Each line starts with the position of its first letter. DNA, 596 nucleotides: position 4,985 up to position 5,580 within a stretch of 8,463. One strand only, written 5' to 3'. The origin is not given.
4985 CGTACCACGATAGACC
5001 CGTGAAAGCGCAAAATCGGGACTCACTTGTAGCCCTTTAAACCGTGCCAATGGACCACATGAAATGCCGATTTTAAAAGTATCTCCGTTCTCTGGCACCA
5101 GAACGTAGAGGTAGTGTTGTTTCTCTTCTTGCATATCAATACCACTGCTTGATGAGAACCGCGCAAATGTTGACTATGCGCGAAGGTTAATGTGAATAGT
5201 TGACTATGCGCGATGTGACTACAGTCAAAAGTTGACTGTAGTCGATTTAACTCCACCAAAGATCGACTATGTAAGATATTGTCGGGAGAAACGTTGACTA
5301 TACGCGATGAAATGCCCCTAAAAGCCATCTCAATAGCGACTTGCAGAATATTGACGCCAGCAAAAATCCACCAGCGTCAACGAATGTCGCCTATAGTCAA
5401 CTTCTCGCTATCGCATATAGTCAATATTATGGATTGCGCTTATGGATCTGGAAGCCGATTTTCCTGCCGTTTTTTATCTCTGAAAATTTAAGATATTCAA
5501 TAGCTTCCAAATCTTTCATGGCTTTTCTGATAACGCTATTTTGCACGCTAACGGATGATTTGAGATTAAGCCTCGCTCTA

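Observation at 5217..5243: Perfect head-to-head iteron palindrome inside the incA-like array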

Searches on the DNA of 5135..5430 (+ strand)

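Call 10: search_dna_similar(query=window:5135-5430:+, collection=plasmids, mode=distant, max_rows=40, rows=spread)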
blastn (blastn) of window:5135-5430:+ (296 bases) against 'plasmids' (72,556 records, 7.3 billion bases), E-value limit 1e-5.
Records with a match: 397; places in all: 397; records where one place covers at least 80% of the query: 397.
Best place of each record, by identity: >=99% 312; 95-99% 66; 80-90% 19.
By first word of the organism name: Escherichia 368; Salmonella 23; Shigella 4; Klebsiella 2.
By predicted mobility (MOB-suite, as given by PLSDB): non-mobilizable 294; mobilizable 93; conjugative 10.
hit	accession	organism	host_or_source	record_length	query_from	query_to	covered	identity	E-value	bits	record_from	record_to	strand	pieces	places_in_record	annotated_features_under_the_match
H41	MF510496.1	Klebsiella pneumoniae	Homo sapiens,Culture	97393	1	296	100%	100.0%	2e-149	535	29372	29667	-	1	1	repA: initiator replication family protein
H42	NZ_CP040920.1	Escherichia coli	Homo sapiens,feces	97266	1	296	100%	100.0%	2e-149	535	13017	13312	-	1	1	RepB family plasmid replication initiator protein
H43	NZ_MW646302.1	Escherichia coli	-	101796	1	296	100%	100.0%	2e-149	535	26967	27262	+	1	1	RepB family plasmid replication initiator protein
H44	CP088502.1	Escherichia coli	Homo sapiens,blood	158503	1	296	100%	100.0%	2e-149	535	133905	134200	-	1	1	replication initiation protein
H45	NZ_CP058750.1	Escherichia coli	Stanley WWTPs_13 WWTPs influent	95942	1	296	100%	100.0%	2e-149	535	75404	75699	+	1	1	RepB family plasmid replication initiator protein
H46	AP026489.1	Escherichia coli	whole organism,animal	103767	1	296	100%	100.0%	2e-149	535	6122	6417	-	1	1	RepFIB replication protein A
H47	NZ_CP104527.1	Escherichia coli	Poultry,Pullet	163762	1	296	100%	100.0%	2e-149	535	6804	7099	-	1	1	RepB family plasmid replication initiator protein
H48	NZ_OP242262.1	Escherichia coli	Homo sapiens,stool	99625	1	296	100%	100.0%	2e-149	535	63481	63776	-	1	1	RepB family plasmid replication initiator protein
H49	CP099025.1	Escherichia coli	culture,Pooled faeces sample collected ...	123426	1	296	100%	100.0%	2e-149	535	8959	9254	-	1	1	replication initiation protein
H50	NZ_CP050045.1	Escherichia coli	broiler chicken,cell culture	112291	1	296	100%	100.0%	2e-149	535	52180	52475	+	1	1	RepB family plasmid replication initiator protein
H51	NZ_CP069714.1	Escherichia coli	pig,liver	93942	1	296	100%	100.0%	2e-149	535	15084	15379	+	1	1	RepB family plasmid replication initiator protein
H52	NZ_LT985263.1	Escherichia coli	-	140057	1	296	100%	100.0%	2e-149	535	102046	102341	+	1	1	RepB family plasmid replication initiator protein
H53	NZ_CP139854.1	Escherichia coli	Homo sapiens,cell culture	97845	1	296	100%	100.0%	2e-149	535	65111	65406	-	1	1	RepB family plasmid replication initiator protein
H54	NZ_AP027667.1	Escherichia coli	Homo sapiens,whole organism,feces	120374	1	296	100%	100.0%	2e-149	535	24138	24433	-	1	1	RepB family plasmid replication initiator protein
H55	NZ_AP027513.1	Escherichia coli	Homo sapiens,whole organism,feces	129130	1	296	100%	100.0%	2e-149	535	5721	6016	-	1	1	RepB family plasmid replication initiator protein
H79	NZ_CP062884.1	Escherichia coli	Sus scrofa domesticus,feces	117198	1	296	100%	89.5%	3e-114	417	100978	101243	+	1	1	RepB family plasmid replication initiator protein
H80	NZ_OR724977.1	Escherichia coli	-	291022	12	296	96%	80.0%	5e-61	241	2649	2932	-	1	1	none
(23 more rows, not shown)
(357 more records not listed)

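Call 12: get_annotated_region(hit=H79, flank=2500)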
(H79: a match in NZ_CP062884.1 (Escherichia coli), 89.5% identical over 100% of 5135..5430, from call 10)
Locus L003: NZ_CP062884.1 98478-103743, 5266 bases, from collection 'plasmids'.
description: Escherichia coli strain Res13-Lact-PEA06-10 plasmid unnamed1009, complete sequence
organism: Escherichia coli (NCBI taxid 562)
taxonomy: Bacteria; Pseudomonadota; Gammaproteobacteria; Enterobacterales; Enterobacteriaceae; Escherichia; Escherichia coli
host: -; source: Sus scrofa domesticus,feces; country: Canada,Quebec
typing (MOB-suite, as given by PLSDB): non-mobilizable; replicon IncHI1B
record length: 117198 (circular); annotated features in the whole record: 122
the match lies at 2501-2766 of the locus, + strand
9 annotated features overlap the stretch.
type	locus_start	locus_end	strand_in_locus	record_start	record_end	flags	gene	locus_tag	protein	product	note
CDS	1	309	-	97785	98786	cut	-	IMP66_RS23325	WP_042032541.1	ParB family protein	-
CDS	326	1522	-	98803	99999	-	-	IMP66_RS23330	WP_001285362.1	AAA family ATPase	-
CDS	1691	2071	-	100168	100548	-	-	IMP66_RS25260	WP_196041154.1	hypothetical protein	-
CDS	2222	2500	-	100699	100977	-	-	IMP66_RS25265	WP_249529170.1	GIY-YIG nuclease family protein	-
CDS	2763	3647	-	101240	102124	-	-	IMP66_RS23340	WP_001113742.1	RepB family plasmid replication initiator protein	GO:0006270 - DNA replication initiation [Evidence IEA]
CDS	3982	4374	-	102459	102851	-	-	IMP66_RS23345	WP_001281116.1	hypothetical protein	-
CDS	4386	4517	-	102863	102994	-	-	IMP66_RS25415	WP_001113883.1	hypothetical protein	-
CDS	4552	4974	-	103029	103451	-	-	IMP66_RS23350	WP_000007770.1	hypothetical protein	-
CDS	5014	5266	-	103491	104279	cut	-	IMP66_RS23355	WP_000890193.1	hypothetical protein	-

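Call 13: get_annotated_region(hit=H80, flank=2500)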
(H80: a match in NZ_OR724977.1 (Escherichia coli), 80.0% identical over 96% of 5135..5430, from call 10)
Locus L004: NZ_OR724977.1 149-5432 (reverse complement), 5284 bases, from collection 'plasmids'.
description: Escherichia coli strain Hum4b plasmid pHum4b, complete sequence
organism: Escherichia coli (NCBI taxid 562)
taxonomy: Bacteria; Pseudomonadota; Gammaproteobacteria; Enterobacterales; Enterobacteriaceae; Escherichia; Escherichia coli
host: -; source: -; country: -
typing (MOB-suite, as given by PLSDB): conjugative; replicon IncHI1B,IncHI2A,rep_cluster_1088; relaxase MOBH,MOBH; mating-pair formation MPF_F
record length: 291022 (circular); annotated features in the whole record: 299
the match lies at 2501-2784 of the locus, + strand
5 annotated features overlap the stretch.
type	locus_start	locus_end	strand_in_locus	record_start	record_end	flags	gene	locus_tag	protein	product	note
CDS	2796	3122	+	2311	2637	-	-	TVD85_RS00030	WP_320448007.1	hypothetical protein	-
CDS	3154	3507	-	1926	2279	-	-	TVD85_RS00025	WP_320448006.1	hypothetical protein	-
CDS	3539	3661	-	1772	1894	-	-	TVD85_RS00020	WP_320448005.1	hypothetical protein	-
CDS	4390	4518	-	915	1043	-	-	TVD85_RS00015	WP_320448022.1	hypothetical protein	-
CDS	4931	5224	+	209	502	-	-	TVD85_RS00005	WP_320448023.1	hypothetical protein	-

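Call 29: search_dna_similar(query=L004:2480-2800:+, collection=plasmids, mode=distant, max_rows=40, rows=best)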
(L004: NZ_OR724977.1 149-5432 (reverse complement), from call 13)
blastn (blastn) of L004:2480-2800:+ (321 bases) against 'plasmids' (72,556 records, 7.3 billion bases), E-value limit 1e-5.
Records with a match: 397; places in all: 397; records where one place covers at least 80% of the query: 397.
Best place of each record, by identity: >=99% 1; 80-90% 395; 60-80% 1.
By first word of the organism name: Escherichia 368; Salmonella 23; Shigella 4; Klebsiella 2.
By predicted mobility (MOB-suite, as given by PLSDB): non-mobilizable 294; mobilizable 93; conjugative 10.
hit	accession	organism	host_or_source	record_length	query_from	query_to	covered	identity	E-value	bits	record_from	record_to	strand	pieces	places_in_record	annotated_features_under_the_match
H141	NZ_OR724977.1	Escherichia coli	-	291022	1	321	100%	100.0%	5e-163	580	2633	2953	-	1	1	hypothetical protein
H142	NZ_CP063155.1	Escherichia coli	Homo sapiens,feces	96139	5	321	99%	80.5%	9e-71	274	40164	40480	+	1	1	RepB family plasmid replication initiator protein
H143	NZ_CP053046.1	Escherichia fergusonii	Gallus gallus,feces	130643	22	321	93%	82.0%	2e-73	283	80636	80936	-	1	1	RepB family plasmid replication initiator protein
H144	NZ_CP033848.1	Escherichia coli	Homo sapiens,UCC isolate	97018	22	321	93%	81.8%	9e-71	273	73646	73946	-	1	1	RepB family plasmid replication initiator protein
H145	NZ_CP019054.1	Escherichia coli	Homo sapiens,Rectal Swab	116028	22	321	93%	81.7%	2e-72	279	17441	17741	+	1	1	RepB family plasmid replication initiator protein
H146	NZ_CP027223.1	Escherichia coli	Homo sapiens,stool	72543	22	321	93%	81.7%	2e-72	279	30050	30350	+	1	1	RepB family plasmid replication initiator protein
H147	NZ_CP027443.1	Escherichia coli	Homo sapiens,stool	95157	22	321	93%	81.7%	2e-72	279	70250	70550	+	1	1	RepB family plasmid replication initiator protein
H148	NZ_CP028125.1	Escherichia coli O26 str. RM10386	Bos taurus,feces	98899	22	321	93%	81.7%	2e-72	279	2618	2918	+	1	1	RepB family plasmid replication initiator protein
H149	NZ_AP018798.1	Escherichia coli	Bos taurus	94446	22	321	93%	81.7%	2e-72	279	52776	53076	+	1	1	RepB family plasmid replication initiator protein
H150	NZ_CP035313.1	Escherichia coli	pig,faecal sample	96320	22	321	93%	81.7%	2e-72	279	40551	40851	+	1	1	RepB family plasmid replication initiator protein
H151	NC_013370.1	Escherichia coli O111:H- str. 11128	-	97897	22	321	93%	81.7%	2e-72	279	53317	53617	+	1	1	RepB family plasmid replication initiator protein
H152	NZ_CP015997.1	Escherichia coli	whole organism,poultry meat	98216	22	321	93%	81.7%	2e-72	279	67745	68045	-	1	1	RepB family plasmid replication initiator protein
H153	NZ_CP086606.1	Escherichia fergusonii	culture,cecal contents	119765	22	321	93%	81.7%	2e-72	279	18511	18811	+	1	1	RepB family plasmid replication initiator protein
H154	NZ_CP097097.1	Escherichia coli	duck,single cell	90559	22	321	93%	81.7%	2e-72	279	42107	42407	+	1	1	RepB family plasmid replication initiator protein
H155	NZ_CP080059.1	Escherichia coli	Homo sapiens,tissue sample,Human feces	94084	22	321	93%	81.7%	2e-72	279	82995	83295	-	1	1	RepB family plasmid replication initiator protein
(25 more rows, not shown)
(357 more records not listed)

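Call 70: search_dna_similar(query=window:5147-5430:+, collection=ecoli_genomes, mode=distant, max_rows=30, rows=spread)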
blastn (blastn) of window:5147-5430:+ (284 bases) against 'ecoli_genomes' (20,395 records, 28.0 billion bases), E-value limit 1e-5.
Records with a match: 409; places in all: 412; records where one place covers at least 80% of the query: 407.
Genomes with a match: 409 of 5426; with a place that covers at least 80% of the query: 407. Places per genome that has any: lowest 1, median 1, highest 2. On chromosomes: 8 places; on plasmids: 404.
Best place of each record, by identity: >=99% 361; 95-99% 47; 80-90% 1.
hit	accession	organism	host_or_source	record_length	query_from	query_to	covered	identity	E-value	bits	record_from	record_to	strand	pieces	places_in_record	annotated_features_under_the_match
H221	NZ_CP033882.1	Escherichia coli strain 50579417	Homo sapiens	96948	1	284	100%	100.0%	2e-142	513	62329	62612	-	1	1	RepB family plasmid replication initiator protein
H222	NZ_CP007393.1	Escherichia coli strain ST2747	-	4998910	1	284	100%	100.0%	2e-142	513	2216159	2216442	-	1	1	RepB family plasmid replication initiator protein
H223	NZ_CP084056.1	Escherichia coli strain X14-3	Procambarus clarkii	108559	1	284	100%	100.0%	2e-142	513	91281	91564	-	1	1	RepB family plasmid replication initiator protein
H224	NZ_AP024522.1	Escherichia coli strain E189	Equus caballus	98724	1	284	100%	100.0%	2e-142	513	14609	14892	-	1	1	RepB family plasmid replication initiator protein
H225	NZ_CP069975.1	Escherichia coli strain FDAARGOS_1280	Homo sapiens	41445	1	284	100%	100.0%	2e-142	513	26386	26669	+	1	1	RepB family plasmid replication initiator protein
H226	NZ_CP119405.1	Escherichia coli strain MRE162 substr. UK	Human faeces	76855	1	284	100%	100.0%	2e-142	513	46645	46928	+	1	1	RepB family plasmid replication initiator protein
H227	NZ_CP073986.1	Escherichia coli strain MB15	Poultry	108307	1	284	100%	100.0%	2e-142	513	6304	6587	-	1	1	replication initiation protein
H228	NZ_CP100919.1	Escherichia coli strain ET745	sediment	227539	1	284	100%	100.0%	2e-142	513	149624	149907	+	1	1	RepB family plasmid replication initiator protein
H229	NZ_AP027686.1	Escherichia coli strain PSS-10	Homo sapiens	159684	1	284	100%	100.0%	2e-142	513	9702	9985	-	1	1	RepB family plasmid replication initiator protein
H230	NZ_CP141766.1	Escherichia coli strain HYM1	duck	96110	1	284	100%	100.0%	2e-142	513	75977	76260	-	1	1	RepB family plasmid replication initiator protein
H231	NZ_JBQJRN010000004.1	Escherichia coli strain 2022N21-074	Homo sapiens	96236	1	284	100%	100.0%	2e-142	513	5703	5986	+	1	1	RepB family plasmid replication initiator protein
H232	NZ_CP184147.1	Escherichia coli strain F11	Homo sapiens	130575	1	284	100%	100.0%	2e-142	513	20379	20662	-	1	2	RepB family plasmid replication initiator protein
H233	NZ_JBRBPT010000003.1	Escherichia coli strain CH4797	Homo sapiens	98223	1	284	100%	100.0%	2e-142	513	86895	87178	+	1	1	replication initiation protein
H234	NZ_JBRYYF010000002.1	Escherichia coli strain E3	Poultry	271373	1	284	100%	100.0%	2e-142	513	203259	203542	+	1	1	RepB family plasmid replication initiator protein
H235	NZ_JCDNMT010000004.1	Escherichia coli strain N-01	Homo sapiens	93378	1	284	100%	100.0%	2e-142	513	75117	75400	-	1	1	replication initiation protein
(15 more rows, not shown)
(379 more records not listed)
